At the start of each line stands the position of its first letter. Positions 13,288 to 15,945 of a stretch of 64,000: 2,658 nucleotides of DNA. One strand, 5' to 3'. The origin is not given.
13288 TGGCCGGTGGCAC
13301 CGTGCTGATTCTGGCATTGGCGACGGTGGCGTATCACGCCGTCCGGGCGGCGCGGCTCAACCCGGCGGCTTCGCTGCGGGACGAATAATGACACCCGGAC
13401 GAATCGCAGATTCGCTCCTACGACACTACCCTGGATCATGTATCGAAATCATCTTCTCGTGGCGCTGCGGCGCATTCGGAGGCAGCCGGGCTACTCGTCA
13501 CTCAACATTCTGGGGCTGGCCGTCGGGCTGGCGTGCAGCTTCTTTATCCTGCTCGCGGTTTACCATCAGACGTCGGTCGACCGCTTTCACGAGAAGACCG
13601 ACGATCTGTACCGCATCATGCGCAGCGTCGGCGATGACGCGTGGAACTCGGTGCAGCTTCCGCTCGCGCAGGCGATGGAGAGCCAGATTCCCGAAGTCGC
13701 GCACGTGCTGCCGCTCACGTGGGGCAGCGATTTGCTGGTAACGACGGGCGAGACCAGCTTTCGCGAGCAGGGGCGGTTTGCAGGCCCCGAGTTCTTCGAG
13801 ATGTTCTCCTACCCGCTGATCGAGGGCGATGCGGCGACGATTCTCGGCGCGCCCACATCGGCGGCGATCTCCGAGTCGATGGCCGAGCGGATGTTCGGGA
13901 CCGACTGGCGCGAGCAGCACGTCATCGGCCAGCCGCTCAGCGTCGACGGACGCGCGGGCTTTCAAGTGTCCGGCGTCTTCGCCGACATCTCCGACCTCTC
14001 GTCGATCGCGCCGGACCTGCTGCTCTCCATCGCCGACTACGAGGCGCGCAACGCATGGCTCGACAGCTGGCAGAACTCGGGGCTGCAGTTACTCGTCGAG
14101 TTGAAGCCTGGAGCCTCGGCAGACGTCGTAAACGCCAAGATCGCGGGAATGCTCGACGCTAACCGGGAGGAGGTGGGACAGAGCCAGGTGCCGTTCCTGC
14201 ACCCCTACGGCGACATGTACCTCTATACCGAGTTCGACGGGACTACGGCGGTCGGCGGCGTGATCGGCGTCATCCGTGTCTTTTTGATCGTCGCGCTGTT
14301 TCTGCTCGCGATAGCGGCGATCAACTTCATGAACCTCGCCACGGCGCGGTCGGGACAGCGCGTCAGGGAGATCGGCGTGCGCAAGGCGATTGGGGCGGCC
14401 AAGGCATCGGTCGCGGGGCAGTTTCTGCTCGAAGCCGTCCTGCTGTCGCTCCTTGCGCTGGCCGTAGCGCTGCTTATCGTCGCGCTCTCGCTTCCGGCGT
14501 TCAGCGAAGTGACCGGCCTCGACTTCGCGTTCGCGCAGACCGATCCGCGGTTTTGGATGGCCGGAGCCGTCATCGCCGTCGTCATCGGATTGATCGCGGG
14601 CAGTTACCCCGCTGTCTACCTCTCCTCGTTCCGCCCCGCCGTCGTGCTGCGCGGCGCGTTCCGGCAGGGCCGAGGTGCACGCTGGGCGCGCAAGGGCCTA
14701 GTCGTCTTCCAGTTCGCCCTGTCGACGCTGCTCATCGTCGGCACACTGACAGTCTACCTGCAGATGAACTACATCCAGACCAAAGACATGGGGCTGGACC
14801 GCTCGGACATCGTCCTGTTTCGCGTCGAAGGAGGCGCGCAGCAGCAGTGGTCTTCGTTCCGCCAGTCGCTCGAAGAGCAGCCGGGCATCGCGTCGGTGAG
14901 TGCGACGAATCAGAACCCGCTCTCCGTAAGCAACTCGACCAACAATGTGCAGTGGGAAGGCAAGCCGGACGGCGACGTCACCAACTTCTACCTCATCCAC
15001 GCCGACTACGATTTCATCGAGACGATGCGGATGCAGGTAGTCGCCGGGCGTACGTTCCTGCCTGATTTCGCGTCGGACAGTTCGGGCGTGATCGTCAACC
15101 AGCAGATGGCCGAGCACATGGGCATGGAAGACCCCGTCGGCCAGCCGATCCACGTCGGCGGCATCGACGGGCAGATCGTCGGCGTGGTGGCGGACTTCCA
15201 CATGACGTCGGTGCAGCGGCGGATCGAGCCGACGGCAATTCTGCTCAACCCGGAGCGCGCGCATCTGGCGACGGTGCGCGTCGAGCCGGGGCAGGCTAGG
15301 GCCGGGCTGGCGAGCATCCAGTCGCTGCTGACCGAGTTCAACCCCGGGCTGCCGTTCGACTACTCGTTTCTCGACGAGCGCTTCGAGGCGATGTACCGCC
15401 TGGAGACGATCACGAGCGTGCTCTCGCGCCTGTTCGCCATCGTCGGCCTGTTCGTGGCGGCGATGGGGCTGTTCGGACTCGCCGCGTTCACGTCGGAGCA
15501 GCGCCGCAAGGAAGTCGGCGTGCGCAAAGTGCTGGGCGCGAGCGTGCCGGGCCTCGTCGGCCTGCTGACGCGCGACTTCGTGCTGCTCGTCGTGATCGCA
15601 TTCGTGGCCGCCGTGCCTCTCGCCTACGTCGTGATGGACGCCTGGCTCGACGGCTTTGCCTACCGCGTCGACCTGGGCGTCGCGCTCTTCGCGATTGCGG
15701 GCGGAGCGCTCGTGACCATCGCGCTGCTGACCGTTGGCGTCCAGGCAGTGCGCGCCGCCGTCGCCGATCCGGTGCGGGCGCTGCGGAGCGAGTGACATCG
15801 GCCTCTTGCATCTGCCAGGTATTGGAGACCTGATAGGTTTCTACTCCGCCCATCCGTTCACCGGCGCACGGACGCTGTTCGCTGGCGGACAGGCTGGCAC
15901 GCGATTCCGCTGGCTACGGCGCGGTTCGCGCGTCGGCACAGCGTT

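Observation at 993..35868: Array of eleven duplicated MacB/FtsX-type permease paralogs served by only two ATPase genes and one adaptor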

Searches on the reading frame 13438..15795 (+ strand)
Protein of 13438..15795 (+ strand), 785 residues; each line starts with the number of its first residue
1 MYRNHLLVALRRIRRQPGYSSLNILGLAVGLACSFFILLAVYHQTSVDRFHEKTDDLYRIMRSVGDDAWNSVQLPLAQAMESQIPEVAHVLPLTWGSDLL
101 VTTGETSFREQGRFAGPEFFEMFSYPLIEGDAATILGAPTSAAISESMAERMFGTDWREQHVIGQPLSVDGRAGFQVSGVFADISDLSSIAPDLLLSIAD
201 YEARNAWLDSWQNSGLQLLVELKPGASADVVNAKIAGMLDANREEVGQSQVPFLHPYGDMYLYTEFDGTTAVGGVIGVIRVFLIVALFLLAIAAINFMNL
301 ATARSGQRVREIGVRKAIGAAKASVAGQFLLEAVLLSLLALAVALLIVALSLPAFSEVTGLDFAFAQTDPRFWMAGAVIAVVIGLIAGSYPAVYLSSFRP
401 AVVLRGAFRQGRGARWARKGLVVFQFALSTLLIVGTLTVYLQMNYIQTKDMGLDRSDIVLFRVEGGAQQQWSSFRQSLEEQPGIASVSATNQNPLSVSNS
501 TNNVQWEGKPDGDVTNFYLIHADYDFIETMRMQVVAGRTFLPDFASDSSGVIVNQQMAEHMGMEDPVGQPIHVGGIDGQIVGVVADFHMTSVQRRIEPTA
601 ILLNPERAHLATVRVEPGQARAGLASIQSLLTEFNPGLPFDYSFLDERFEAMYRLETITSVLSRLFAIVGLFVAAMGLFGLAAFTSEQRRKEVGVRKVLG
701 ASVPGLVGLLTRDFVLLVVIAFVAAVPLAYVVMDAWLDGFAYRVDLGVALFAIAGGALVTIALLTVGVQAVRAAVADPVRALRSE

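Call 5: search_protein_families(library=pfam, proteins=[window:13438-15795:+])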
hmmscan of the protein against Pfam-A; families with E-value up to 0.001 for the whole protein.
window:13438-15795:+ (785 aa): 2 families
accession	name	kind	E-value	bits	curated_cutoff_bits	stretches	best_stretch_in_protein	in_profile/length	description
PF12704.14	MacB_PCD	-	2.2e-33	116.7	27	2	20-236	1-205/207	MacB-like periplasmic core domain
PF02687.27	FtsX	-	5.5e-20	72.1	25.5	2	284-397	2-117/120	FtsX-like permease C-terminal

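Call 7: search_protein_families(library=ncbifam, proteins=[window:13438-15795:+], max_evalue=0.01)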
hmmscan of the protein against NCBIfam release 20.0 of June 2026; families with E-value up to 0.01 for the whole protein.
window:13438-15795:+ (785 aa): 5 families
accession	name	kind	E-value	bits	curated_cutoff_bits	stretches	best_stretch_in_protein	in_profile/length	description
TIGR03434.1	ADOP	subfamily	6e-96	322.3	622.3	1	6-785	5-803/803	ADOP family duplicated permease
NF038008.1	ABC_perm_DarB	equivalog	3.4e-36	124.5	700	2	279-769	273-768/777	darobactin export ABC transporter permease subunit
NF007826.0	PRK10535.1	equivalog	6e-08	31.4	966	1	279-397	521-638/648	macrolide ABC transporter ATP-binding protein/permease MacB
TIGR00439.2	FtsX_Gneg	equivalog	0.00015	21.1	255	0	277-385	171-271/292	permease-like cell division protein FtsX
NF041854.1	ABC_perm_YbbP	equivalog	0.00071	17.6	999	0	267-408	228-372/806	putative ABC transporter permease subunit YbbP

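Call 32: search_solved_structures(query=window:13438-15795:+, max_evalue=0.01)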
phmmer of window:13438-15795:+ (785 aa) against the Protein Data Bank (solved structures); distinct sequences matched with E-value up to 0.01: 7.
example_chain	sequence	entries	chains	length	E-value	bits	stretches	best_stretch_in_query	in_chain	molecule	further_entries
5lil_A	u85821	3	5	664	2.8e-09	39.1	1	231-403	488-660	Macrolide export ATP-binding/permease protein MacB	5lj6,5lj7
5xu1_M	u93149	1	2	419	5.7e-09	38.1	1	286-405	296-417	ABC transporter permeae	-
5nik_J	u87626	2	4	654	1.4e-08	36.8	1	259-397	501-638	Macrolide export ATP-binding/permease protein MacB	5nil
3is6_A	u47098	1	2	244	2.6e-08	35.9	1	73-238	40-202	putative permease protein, ABC transporter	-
5gko_A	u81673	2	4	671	8.4e-08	34.2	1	284-403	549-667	Macrolide export ATP-binding/permease protein MacB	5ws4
9o9x_C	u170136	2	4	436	0.00018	23.2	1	264-347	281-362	ABC transporter permease YtrF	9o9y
5f9q_A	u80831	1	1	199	0.0095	17.5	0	511-586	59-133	Macrolide export ATP-binding/permease protein YknZ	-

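Call 33: find_homologous_proteins(query=window:13438-15795:+, max_evalue=1e-20)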
Query window:13438-15795:+ (785 aa): 6676 proteins with E <= 1e-20 among 8000 candidates; the best 120 are listed.
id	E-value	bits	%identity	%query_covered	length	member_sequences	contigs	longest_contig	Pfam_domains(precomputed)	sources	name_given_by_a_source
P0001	0.0e+0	1713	100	100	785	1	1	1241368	PF02687.28,PF12704.15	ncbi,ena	-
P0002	1.5e-288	977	59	100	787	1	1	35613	PF02687.28,PF12704.15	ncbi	-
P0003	1.0e-285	968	57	100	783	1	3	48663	PF02687.28,PF12704.15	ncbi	ncbi:MAG: ABC transporter permease [Bacteroidota bacterium]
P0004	7.3e-280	949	55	100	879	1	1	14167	PF02687.28,PF12704.15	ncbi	-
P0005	3.7e-278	943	57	100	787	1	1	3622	PF02687.28,PF12704.15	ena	-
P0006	3.9e-275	933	56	100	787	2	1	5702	PF02687.28,PF12704.15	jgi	jgi:predicted permease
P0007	9.5e-275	932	56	100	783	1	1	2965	PF02687.28,PF12704.15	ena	-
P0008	2.5e-273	927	56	100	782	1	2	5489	PF02687.28,PF12704.15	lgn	-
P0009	7.9e-273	925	56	100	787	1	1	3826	PF02687.28,PF12704.15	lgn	-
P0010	1.9e-267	908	54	100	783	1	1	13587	PF02687.28,PF12704.15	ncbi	ncbi:MAG: ABC transporter permease [Bacteroidota bacterium]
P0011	1.0e-266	905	54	100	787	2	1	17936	PF02687.28,PF12704.15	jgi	jgi:putative ABC transport system permease protein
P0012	7.6e-265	899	53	100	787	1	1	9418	PF02687.28,PF12704.15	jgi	jgi:predicted permease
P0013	5.9e-264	896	53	100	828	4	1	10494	PF02687.28,PF12704.15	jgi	jgi:predicted permease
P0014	3.7e-259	880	52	100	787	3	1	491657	PF02687.28,PF12704.15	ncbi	ncbi:MAG: ABC transporter permease [Rhodothermales bacterium]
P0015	1.5e-257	875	52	100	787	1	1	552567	PF02687.28,PF12704.15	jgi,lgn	-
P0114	1.0e-214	733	45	100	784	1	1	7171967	PF02687.28,PF12704.15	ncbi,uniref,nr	ncbi:ABC transporter permease [Tunicatimonas pelagia]|uniref:ABC transporter permease n=1 Tax=Tunica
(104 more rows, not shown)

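Call 34: find_encoding_contigs(protein=P0001, flank=10000, max_places=3)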
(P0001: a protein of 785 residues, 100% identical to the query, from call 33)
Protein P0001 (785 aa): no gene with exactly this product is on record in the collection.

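Call 35: list_cluster_members(proteins=[P0001, P0002, P0003])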
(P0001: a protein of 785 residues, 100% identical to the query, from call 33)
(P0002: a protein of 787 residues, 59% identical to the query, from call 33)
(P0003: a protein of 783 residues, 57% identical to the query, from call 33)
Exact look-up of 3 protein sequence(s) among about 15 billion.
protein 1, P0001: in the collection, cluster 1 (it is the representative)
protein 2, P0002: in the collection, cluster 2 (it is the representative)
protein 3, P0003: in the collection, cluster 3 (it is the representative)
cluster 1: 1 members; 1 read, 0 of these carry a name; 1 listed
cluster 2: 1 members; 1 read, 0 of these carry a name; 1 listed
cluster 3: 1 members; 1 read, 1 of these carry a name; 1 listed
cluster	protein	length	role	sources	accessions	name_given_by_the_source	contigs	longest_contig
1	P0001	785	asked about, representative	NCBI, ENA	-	-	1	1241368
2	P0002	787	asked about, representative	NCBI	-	-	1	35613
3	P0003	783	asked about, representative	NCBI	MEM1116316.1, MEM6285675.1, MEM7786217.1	MAG: ABC transporter permease [Bacteroidota bacterium]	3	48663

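Call 36: find_encoding_contigs(protein=P0014, flank=10000, max_places=2)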
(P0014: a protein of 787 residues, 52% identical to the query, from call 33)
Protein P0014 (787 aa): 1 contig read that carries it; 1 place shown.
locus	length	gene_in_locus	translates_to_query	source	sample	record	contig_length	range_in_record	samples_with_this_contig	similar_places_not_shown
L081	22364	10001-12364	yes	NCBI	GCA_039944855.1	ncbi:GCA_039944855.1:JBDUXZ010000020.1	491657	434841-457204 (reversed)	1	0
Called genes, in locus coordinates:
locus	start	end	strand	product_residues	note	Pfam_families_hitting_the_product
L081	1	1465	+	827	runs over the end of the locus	PF12704:MacB_PCD, PF02687:FtsX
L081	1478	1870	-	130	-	PF01850:PIN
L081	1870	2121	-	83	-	PF07704:PSK_trans_fac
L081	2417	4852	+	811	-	PF12704:MacB_PCD, PF02687:FtsX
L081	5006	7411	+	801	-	PF12704:MacB_PCD, PF02687:FtsX, PF12704:MacB_PCD (weak), PF02687:FtsX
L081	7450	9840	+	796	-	PF12704:MacB_PCD, PF02687:FtsX, PF12704:MacB_PCD (weak), PF02687:FtsX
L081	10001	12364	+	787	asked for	PF12704:MacB_PCD, PF02687:FtsX, PF12704:MacB_PCD, PF02687:FtsX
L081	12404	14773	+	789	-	PF12704:MacB_PCD, PF02687:FtsX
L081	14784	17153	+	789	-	PF12704:MacB_PCD, PF02687:FtsX, PF12704:MacB_PCD (weak), PF02687:FtsX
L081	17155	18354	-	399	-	PF08450:SGL (faint), PF24684:Vgb_lyase, PF25021:TEN_NHL (faint), PF01436:NHL (faint), PF13860:FlgD_ig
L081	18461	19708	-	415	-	PF12704:MacB_PCD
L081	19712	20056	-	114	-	PF03551:PadR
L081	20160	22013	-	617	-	PF01839:FG-GAP (faint), PF13517:FG-GAP_3, PF07593:UnbV_ASPIC, PF18962:Por_Secre_tail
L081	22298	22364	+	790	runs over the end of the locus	PF12704:MacB_PCD, PF02687:FtsX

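Call 37: find_encoding_contigs(protein=P0114, flank=10000, max_places=2)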
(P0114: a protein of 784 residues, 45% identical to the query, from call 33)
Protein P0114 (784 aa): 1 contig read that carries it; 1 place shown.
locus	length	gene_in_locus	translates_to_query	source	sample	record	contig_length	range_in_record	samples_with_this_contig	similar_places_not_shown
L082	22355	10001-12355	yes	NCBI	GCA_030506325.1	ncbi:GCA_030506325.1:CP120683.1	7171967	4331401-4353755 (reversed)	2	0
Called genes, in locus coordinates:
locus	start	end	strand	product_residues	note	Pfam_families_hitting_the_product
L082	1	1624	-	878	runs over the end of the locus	PF13181:TPR_8 (faint), PF13424:TPR_12 (weak)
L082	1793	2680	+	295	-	PF01551:Peptidase_M23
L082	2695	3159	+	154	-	PF04519:Bactofilin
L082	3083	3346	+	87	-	PF09527:ATPase_gene1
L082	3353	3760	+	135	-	-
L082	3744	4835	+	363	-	PF28541:DUF8433, PF00119:ATP-synt_A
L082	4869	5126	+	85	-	PF00137:ATP-synt_C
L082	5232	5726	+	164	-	PF00430:ATP-synt_B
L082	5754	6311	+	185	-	PF00213:OSCP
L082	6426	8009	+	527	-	PF02874:ATP-synt_ab_N, PF00006:ATP-synt_ab, PF00306:ATP-synt_ab_C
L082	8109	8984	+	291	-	PF00231:ATP-synt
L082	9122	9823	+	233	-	PF05430:Methyltransf_30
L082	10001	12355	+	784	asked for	PF12704:MacB_PCD, PF02687:FtsX, PF12704:MacB_PCD, PF02687:FtsX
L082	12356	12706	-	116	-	PF07291:MauE (weak)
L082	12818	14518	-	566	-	PF01590:GAF, PF13185:GAF_2, PF13492:GAF_3 (faint)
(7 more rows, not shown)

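Call 78: predict_structure(alignment_id=A3)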
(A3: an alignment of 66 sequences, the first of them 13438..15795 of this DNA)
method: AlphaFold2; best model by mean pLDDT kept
length: 785 residues; sequences in the alignment: 66
mean_pLDDT: 87.2   pTM: 0.80
mean pLDDT of the five models: 87.2, 86.8, 83.9, 83.8, 83.1
residues with pLDDT >= 90: 379; 70-90: 363; 50-70: 42; < 50: 1
segments of 3 or more residues with pLDDT < 50: none
pLDDT, mean of each block of 10 residues (from residue 1): 64 67 87 91 90 94 85 91 95 92 89 95 93 93 96 91 92 91 90 94 89 88 95 92 76 93 89 87 91 87 74 77 81 88 92 88 75 86 85 72 64 72 89 90 88 94 90 94 95 89 87 85 94 94 72 95 91 88 93 88 91 96 95 90 92 84 87 82 77 84 85 89 93 89 89 90 85 81 63
secondary structure, 60 per line:
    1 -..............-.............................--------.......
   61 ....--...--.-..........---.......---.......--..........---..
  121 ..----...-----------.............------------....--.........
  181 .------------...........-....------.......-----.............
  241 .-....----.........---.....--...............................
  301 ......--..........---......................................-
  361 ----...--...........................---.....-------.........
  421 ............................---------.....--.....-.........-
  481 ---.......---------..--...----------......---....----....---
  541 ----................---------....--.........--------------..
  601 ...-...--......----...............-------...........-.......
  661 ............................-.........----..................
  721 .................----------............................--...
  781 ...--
elements in order (helices of 4 or more, strands of 3 or more residues): H2-15 H17-45 E57-64 E67-69 H74-83 E87-93 E97-103 E106-115 H119-122 E127-129 E141-145 H146-153 E166-169 E172-181 E194-197 H198-204 H206-209 E216-222 H228-241 H243-246 E251-256 E263-267 E270-274 H275-306 H309-318 H322-359 H370-396 H400-404 H412-448 E458-462 H465-469 H471-479 E484-490 E504-506 E517-522 H526-529 E534-537 H545-549 E550-554 H555-560 E570-573 E576-584 E599-603 E610-615 H620-634 E642-644 H645-652 H654-688 H690-698 H703-737 H748-775 H778-783

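Call 80: fold_search(model_id=the predicted structure, library=pdb)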
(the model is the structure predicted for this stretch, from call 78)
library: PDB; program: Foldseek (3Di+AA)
matches with E <= 10: 225; with E <= 0.001: 102
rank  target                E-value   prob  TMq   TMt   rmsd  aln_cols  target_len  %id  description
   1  9ge6_A                5.1e-19  1.00  0.47  0.46  10.8       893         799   14  Structure of E. coli YbbAP (released 2025-05-28)
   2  9ge7_A                3.2e-18  1.00  0.46  0.45  11.6       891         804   14  Structure of E. coli YbbAP with bound ATP analogue (released 2025-05-28)
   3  5gko_A                2.7e-13  1.00  0.36  0.42   6.3       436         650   16  Crystal structure of tripartite-type ABC transporter, MacB from Acinetobacter baumannii (released 2017-11-15)
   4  5lil_A                3.1e-13  1.00  0.26  0.32  10.2       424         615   18  Structure of Aggregatibacter actinomycetemcomitans MacB bound to ATPyS (P21) (released 2017-11-15)
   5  5lil_B                1.2e-12  1.00  0.24  0.30  10.8       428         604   18  Structure of Aggregatibacter actinomycetemcomitans MacB bound to ATPyS (P21) (released 2017-11-15)
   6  5nik_J                1.4e-12  1.00  0.33  0.39   7.4       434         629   20  Structure of the MacAB-TolC ABC-type tripartite multidrug efflux pump (released 2017-05-24)
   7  5lj6                  2.3e-12  1.00  0.27  0.33   9.6       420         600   18  Structure of Aggregatibacter actinomycetemcomitans MacB bound to ATPyS (P6522) (released 2017-11-15)
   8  5xu1_M                2.6e-12  1.00  0.33  0.57   7.2       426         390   15  Structure of a non-canonical ABC transporter from Streptococcus pneumoniae R6 (released 2018-01-24)
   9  5lj7_B                4.7e-12  1.00  0.25  0.31  10.2       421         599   18  Structure of Aggregatibacter actinomycetemcomitans MacB bound to ATP (P21) (released 2017-11-15)
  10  3is6_A                5.6e-12  1.00  0.23  0.70   6.5       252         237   21  The Crystal Structure of a domain of a putative Permease protein from Porphyromonas gingivalis to 2A (released 2009-09-08)
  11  3is6_B                2.4e-11  1.00  0.23  0.75   3.0       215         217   24  The Crystal Structure of a domain of a putative Permease protein from Porphyromonas gingivalis to 2A (released 2009-09-08)
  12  5lj7_A                1.5e-10  1.00  0.26  0.32  10.1       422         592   18  Structure of Aggregatibacter actinomycetemcomitans MacB bound to ATP (P21) (released 2017-11-15)
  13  9rlc_E                4.4e-10  1.00  0.32  0.53   7.7       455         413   16  LolCDE complex with Lpp lipoprotein (released 2026-01-21)
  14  9rld_E                6.3e-10  1.00  0.32  0.53   7.8       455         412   15  LolCDE complex with Lpp lipoprotein (released 2026-01-21)
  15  5xu1_S                7.2e-10  1.00  0.28  0.49   8.5       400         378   17  Structure of a non-canonical ABC transporter from Streptococcus pneumoniae R6 (released 2018-01-24)
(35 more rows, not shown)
